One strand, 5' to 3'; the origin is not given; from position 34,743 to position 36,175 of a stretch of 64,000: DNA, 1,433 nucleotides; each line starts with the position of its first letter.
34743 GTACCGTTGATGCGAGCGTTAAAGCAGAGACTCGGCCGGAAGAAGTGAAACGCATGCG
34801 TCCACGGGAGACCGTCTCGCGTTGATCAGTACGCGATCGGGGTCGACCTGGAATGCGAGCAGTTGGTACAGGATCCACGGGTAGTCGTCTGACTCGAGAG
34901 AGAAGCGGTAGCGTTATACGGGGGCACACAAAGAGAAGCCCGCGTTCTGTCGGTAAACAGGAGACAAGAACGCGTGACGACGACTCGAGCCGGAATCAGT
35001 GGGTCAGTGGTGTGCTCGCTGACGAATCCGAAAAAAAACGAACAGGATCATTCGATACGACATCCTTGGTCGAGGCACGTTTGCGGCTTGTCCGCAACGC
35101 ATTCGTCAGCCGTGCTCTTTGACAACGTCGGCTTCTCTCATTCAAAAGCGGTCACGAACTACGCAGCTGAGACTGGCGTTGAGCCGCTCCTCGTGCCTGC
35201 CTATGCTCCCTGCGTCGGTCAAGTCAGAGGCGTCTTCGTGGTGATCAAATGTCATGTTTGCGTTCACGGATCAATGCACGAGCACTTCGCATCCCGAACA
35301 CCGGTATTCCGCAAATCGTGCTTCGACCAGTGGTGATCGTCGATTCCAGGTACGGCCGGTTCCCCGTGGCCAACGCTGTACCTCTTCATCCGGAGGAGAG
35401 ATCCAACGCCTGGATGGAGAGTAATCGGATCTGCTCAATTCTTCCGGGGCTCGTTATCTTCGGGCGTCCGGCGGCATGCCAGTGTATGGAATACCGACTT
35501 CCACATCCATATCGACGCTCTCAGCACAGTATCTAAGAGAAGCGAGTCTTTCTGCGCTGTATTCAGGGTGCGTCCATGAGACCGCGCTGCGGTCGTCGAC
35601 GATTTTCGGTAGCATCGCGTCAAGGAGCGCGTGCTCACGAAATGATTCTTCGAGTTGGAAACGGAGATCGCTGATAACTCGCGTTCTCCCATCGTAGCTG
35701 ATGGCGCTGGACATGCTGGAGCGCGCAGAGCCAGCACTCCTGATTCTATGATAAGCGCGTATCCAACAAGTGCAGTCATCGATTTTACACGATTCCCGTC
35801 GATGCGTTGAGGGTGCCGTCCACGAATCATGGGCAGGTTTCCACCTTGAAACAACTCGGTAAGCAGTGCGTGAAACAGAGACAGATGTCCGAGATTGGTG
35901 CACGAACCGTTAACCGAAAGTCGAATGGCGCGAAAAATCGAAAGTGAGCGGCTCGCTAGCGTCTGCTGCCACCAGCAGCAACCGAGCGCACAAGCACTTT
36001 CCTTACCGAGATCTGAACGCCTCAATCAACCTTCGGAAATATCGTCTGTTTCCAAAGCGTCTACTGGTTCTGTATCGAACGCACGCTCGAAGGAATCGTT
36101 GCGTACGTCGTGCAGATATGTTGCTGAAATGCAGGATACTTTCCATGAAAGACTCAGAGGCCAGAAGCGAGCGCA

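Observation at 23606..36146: Two ~1.6-kb near-identical inverted repeats bracket a 9.3-kb segment carrying the redox gene trio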

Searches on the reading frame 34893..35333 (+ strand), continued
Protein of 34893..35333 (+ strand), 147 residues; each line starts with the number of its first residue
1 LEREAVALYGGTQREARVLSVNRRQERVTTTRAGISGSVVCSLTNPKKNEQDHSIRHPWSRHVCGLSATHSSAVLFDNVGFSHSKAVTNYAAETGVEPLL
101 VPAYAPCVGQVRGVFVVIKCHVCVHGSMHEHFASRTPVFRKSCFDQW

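Call 72: search_solved_structures(query=A1, max_evalue=1)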
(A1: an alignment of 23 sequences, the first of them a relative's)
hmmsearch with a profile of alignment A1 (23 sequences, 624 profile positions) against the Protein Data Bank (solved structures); distinct sequences matched with E-value up to 1: 5.
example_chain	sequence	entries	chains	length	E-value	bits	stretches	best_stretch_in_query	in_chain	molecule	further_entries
9cf0_P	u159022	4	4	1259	1.3e-13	53.4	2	155-462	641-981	Maltose/maltodextrin-binding periplasmic protein,Parasitella parasitica Fanzor 1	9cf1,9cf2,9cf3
8gkh_P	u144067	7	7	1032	1.2e-06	30.4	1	256-608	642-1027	Maltodextrin-binding protein (Fragment),OrfB_Zn_ribbon domain-containing protein | Maltose/maltodextrin-binding periplasmic protein,Spizellomyces punctatus Fanz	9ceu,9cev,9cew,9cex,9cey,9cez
9cer_P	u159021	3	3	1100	0.0041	18.8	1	317-389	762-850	Maltose/maltodextrin-binding periplasmic protein,Guillardia theta Fanzor1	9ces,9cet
9ygm_Lc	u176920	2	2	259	0.22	13.1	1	208-277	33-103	60S ribosomal protein uL30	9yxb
8sis_H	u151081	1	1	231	0.34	12.4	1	358-441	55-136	CC84.2 Fab heavy chain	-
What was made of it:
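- On Fanzor1 (eukaryotic TnpB-like nuclease) element: The profile of the 629-aa ORF family (A1) hits 9cf0 (1.3e-13), 8gkh (1.2e-6) and 9cer (0.004) (call 72).
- The same profile hits solved Fanzor1 structures at 1.3e-13 and 1.2e-6 (call 72).
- Tried and rejected: The profile was needed (call 72).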

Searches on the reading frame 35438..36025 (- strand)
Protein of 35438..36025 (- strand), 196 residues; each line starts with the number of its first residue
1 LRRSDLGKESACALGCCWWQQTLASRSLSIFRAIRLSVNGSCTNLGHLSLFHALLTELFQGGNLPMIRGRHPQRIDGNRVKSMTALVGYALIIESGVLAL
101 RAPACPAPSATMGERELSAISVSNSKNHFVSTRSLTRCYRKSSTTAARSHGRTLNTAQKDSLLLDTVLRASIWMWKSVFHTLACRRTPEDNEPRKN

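Call 27: find_homologous_proteins(query=window:35438-36025:-, max_evalue=0.01)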
Query window:35438-36025:- (196 aa): 1 proteins with E <= 0.01 among 280 candidates.
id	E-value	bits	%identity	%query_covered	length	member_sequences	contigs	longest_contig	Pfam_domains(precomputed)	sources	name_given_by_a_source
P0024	7.7e-117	405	95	100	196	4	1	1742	-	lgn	-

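Call 28: find_encoding_contigs(protein=P0024, flank=10000, max_places=10)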
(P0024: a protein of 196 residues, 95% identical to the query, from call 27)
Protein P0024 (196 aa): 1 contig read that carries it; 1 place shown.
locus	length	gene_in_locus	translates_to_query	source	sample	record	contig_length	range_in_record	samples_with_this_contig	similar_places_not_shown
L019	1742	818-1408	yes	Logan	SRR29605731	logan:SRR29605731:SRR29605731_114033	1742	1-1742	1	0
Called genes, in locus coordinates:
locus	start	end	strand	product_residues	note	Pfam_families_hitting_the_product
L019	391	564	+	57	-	-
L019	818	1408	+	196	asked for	-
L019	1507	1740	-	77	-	?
